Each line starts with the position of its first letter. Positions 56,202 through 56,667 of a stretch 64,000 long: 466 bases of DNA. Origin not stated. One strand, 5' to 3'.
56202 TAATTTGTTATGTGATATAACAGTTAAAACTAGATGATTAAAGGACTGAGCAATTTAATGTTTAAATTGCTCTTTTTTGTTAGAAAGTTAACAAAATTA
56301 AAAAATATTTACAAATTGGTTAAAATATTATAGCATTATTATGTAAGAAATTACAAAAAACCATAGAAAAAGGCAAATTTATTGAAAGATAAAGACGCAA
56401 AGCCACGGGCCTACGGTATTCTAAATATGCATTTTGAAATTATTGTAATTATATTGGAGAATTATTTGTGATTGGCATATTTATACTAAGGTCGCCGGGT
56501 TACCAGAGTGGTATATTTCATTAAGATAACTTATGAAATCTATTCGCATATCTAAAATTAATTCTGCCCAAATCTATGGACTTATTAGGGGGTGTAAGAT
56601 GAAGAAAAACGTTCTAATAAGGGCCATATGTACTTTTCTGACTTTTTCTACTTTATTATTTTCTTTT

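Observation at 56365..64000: c-di-GMP-I riboswitch in front of a giant Rhs polymorphic-toxin gene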

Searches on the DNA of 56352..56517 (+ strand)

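Call 35: build_rna_model(alignment_id=A3, structure=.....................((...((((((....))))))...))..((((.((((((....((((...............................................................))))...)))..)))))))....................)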
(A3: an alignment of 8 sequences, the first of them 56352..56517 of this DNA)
Model R1 built from alignment A3 (8 sequences, 170 columns); structure: as given.
model positions 106; base pairs 22; branch points 1; effective number of sequences 1.41; information 0.59 bits per position. Calibrated on 0.2 Mb of random sequence (short: E-values are rough).
structure used (alignment columns):
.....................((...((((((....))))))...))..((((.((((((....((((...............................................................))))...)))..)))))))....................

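Call 37: search_with_rna_model(model_id=R1, sources=[window, L011, L012, L013, L014, L015, L016, L017, L018, L019, L020, L021, L022, L023, L024, L025, L026, L027, L028, L029, L030, L031, L032, L033, L034, L035, L036, L037, L038, L039, L040, L041, L042, L043, L044, L045, L046, L047, L048, L049, L050, L051, L052, L053, L054, L055, L056, L057, L058, L059, L060, L061, L062, L063, L064, L065, L066, L067, L068, L069, L070, L071, L072, L073, L074, L075, L076, L077, L078, L079, L080, L081, L082, L083, L084, L085, L086, L087, L088, L089, L090], max_evalue=1)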
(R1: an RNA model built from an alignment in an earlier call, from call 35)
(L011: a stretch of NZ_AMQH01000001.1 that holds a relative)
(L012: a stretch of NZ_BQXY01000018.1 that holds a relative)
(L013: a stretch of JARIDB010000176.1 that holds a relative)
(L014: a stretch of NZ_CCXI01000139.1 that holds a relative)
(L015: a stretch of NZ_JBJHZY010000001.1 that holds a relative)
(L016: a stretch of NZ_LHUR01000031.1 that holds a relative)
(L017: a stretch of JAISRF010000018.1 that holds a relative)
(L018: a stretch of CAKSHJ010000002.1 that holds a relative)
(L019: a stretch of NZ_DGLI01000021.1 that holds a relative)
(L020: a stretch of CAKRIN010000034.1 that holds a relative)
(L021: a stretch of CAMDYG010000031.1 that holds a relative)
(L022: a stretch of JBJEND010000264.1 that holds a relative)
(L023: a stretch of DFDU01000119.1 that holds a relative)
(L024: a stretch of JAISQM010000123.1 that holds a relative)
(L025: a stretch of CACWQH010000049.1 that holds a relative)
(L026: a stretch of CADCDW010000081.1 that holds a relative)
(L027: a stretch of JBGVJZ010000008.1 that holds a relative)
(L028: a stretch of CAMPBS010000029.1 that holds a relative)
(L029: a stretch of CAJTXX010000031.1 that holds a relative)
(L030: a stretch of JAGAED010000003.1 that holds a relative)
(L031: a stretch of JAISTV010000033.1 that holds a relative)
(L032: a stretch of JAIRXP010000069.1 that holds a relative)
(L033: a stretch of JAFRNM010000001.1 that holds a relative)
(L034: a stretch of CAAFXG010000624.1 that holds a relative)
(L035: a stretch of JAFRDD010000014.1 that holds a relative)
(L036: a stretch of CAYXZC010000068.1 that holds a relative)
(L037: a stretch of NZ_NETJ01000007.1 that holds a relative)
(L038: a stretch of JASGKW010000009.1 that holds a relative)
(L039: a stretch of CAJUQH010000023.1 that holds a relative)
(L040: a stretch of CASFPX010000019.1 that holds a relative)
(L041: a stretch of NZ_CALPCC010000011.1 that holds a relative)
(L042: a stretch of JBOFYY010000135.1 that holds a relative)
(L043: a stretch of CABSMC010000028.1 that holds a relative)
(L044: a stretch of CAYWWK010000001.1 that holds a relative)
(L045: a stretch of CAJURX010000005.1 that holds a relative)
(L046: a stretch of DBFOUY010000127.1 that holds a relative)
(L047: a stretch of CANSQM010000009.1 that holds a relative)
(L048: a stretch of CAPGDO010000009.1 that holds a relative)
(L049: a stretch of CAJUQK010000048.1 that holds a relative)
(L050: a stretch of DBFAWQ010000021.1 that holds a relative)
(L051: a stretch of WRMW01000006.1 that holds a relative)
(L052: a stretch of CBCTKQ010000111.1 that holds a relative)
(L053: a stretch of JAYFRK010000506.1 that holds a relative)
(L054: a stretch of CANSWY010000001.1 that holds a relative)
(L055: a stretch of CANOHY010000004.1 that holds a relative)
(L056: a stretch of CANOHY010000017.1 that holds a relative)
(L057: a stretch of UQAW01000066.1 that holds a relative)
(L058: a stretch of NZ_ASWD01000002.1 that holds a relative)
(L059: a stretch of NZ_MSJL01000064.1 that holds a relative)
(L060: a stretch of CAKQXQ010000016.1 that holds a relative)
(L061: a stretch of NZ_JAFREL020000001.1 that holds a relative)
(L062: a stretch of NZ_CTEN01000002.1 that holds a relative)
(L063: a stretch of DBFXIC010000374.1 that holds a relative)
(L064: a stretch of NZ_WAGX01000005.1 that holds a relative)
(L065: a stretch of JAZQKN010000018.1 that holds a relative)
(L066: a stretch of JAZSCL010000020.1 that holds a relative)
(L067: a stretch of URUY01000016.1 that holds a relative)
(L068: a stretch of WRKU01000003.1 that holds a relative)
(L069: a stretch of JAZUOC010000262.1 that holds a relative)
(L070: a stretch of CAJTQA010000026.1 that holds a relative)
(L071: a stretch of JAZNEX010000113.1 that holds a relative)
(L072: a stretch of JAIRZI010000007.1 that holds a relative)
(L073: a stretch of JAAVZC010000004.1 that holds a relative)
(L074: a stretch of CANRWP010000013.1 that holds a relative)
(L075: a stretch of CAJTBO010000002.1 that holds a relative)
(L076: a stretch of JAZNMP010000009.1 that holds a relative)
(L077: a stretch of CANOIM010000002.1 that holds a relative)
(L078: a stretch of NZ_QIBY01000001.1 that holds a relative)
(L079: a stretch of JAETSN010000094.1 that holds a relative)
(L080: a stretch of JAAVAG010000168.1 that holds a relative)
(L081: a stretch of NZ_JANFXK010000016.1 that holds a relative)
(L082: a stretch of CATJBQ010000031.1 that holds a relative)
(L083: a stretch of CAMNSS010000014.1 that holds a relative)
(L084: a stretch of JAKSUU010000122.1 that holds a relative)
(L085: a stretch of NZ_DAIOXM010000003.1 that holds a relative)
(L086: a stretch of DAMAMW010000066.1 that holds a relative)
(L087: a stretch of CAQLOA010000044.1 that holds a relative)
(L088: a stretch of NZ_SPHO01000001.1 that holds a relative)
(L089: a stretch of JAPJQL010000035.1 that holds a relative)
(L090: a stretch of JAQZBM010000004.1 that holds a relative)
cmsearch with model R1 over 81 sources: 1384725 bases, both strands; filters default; matches with E-value up to 1: 13.
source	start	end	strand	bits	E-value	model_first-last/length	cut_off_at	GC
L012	9812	9919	+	120.6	4.9e-35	1-106/106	no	0.36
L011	9812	9919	+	117.4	5.5e-34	1-106/106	no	0.39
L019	9812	9919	+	117.4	5.5e-34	1-106/106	no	0.39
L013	9761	9865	+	113.7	9.2e-33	1-106/106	no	0.4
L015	9837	9941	+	108.1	5.8e-31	1-106/106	no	0.4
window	56352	56517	+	100.8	1.5e-28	1-106/106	no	0.33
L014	9716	9815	+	99.8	3e-28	1-106/106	no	0.4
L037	435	540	+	69.4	2.7e-18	1-106/106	no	0.38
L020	9155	9256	+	58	1.4e-14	1-106/106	no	0.32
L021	9155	9256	+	58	1.4e-14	1-106/106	no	0.32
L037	9416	9511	+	50.3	4.7e-12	1-106/106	no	0.49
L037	6174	6279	+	26.5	0.00027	1-106/106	no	0.39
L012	13256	13330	+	16.8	0.41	1-106/106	no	0.28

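Call 38: search_with_rna_model(model_id=R1, sources=[L002, L005, L006, L007, L009, L091, L092, L093, L094, L095, L096, L097, L098, L099, L100, L101, L102, L103, L104, L105, L106, L107, L108, L109, L110, L111, L112, L113, L114, L115, L116, L117, L118, L119, L120, L121, L122, L123, L124, L125, L126, L127, L128, L129, L130, L131, L132, L133, L134, L135, L136, L137, L138, L139, L140, L141, L142, L143, L144, L145, L146, L147, L148, L149, L150, L151, L152, L153, L154, L155, L156, L157, L158, L159, L160, L161, L162, L163, L164, L165, L166, L167, L168, L169, L170], max_evalue=1)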
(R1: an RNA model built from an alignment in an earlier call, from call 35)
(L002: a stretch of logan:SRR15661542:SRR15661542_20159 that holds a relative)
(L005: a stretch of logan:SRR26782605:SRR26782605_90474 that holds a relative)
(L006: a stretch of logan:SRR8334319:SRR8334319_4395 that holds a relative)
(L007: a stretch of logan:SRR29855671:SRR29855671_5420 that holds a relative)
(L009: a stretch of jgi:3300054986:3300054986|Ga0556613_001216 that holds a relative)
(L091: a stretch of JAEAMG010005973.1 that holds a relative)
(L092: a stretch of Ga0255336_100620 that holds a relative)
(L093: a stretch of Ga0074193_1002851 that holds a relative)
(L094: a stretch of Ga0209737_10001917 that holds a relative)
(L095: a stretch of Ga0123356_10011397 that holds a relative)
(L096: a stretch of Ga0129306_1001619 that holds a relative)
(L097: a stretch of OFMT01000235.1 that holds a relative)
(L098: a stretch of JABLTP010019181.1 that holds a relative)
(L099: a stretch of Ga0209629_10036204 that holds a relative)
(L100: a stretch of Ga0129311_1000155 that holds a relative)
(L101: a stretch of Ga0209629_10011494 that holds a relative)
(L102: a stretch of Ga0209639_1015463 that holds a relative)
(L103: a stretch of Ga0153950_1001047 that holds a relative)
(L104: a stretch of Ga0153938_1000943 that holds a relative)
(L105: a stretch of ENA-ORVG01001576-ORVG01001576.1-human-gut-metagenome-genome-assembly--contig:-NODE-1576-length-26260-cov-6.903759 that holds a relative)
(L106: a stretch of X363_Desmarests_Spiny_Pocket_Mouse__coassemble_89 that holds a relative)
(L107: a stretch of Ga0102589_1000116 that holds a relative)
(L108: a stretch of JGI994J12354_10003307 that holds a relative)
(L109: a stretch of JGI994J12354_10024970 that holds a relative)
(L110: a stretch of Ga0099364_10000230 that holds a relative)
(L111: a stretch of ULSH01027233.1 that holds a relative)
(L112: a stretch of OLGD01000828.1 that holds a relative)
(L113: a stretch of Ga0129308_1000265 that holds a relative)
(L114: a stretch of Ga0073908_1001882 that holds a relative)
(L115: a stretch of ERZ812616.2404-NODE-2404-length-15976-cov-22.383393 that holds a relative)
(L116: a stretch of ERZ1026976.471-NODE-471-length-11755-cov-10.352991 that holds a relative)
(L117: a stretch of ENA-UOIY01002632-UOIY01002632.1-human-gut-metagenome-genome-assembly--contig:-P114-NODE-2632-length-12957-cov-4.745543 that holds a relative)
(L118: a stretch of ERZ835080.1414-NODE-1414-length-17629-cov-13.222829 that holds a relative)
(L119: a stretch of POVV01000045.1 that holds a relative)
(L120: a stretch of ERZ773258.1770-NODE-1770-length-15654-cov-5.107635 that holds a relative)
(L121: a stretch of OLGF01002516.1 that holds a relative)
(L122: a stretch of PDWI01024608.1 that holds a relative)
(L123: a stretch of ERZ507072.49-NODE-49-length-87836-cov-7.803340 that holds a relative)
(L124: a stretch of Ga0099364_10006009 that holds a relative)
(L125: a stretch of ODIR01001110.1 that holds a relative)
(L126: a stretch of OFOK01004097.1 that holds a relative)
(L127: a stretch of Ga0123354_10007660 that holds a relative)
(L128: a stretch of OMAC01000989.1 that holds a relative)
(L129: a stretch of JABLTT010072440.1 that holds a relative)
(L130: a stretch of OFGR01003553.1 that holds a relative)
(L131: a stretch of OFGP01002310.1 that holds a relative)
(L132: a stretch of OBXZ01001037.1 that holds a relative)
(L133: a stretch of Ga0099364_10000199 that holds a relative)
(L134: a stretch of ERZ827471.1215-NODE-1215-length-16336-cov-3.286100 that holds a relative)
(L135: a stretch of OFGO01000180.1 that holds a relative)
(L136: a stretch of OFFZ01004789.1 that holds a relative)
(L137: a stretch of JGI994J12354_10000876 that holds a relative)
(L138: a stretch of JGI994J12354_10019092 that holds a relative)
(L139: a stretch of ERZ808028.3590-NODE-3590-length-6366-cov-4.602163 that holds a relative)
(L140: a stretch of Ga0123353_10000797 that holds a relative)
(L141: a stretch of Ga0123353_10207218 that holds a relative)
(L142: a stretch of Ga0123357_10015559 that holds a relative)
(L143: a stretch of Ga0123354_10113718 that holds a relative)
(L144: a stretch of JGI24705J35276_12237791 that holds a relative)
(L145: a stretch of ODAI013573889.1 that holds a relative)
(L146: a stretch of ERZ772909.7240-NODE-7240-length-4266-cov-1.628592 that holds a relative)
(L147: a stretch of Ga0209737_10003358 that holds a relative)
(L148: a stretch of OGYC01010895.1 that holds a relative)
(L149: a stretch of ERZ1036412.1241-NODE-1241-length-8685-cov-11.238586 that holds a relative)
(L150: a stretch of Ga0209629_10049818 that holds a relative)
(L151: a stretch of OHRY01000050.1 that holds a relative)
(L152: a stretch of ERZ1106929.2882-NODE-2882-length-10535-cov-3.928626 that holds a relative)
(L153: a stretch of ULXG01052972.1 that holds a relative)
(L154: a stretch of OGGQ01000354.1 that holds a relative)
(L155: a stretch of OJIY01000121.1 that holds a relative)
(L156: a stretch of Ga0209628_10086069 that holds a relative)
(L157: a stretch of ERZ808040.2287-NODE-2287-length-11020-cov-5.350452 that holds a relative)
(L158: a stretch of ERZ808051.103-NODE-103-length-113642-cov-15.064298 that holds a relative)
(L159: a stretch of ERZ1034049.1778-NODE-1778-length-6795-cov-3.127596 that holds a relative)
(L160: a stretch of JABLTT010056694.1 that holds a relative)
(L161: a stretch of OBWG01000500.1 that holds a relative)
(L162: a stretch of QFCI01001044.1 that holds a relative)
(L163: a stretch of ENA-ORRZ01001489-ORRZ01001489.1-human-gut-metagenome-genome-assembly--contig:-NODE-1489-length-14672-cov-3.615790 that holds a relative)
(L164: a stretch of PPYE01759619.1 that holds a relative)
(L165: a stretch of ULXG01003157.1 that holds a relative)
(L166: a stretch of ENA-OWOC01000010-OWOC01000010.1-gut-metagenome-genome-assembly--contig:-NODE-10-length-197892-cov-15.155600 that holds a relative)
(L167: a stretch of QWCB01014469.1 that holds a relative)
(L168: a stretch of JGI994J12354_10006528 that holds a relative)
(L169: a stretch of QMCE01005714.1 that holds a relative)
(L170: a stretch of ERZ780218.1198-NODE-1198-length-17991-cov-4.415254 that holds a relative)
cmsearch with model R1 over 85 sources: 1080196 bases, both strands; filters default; matches with E-value up to 1: 6.
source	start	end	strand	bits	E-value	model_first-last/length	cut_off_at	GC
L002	1321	1426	+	122.4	9.6e-36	1-106/106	no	0.37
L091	1824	1928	+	108.2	4.2e-31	1-106/106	no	0.42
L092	7128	7229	+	87.9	1.8e-24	1-106/106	no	0.45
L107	3455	3550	+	53.3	3.7e-13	1-106/106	no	0.47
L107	201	306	+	27.8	8.4e-05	1-106/106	no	0.36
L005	1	63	+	20.7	0.017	52-106/106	5'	0.63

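Call 66: search_with_rna_model(model_id=R1, sources=[window, L011, L012, L013, L014, L015, L002, L091, L092, L020, L037, L107], max_evalue=0.000001, make_alignment=true)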
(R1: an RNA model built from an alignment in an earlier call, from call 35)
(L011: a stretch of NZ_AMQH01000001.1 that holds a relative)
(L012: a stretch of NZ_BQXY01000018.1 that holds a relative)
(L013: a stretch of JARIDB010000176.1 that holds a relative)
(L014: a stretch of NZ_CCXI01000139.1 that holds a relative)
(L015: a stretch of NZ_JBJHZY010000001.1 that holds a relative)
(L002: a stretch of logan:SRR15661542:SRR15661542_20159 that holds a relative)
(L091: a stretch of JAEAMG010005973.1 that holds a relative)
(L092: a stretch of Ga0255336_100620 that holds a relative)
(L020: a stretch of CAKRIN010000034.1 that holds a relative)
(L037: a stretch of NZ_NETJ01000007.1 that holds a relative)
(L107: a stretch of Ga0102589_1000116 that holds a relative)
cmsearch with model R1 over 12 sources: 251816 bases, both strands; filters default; matches with E-value up to 0.000001: 13.
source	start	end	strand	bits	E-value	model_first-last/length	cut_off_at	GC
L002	1321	1426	+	122.4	2.2e-36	1-106/106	no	0.37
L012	9812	9919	+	120.6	8.9e-36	1-106/106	no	0.36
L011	9812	9919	+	117.4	1e-34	1-106/106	no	0.39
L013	9761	9865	+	113.7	1.7e-33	1-106/106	no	0.4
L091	1824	1928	+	108.2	9.8e-32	1-106/106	no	0.42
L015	9837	9941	+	108.1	1.1e-31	1-106/106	no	0.4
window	56352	56517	+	100.8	2.7e-29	1-106/106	no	0.33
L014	9716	9815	+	99.8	5.4e-29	1-106/106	no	0.4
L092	7128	7229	+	87.9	4.3e-25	1-106/106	no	0.45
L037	435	540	+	69.4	4.9e-19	1-106/106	no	0.38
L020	9155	9256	+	58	2.5e-15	1-106/106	no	0.32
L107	3455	3550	+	53.3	8.7e-14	1-106/106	no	0.47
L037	9416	9511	+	50.3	8.5e-13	1-106/106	no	0.49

Alignment A4: 13 matches aligned to the model, 170 columns, each read 5' to 3' on its own strand. Consensus structure (alignment columns), stored with it:
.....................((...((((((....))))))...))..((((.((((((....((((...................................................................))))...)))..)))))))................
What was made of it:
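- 56420..56482 (+): 63-nt insertion in the P3 apical loop, unique to this genome. AAAUAUGC 56423-56430 pairs with GCAUAUUU 56475-56482 and extends P3 coaxially. The 12 other Rhs-associated aptamers are 96-108 nt against 166 nt here (call 66).
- Only the window has the insertion among 13 Rhs-associated aptamers (call 66).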
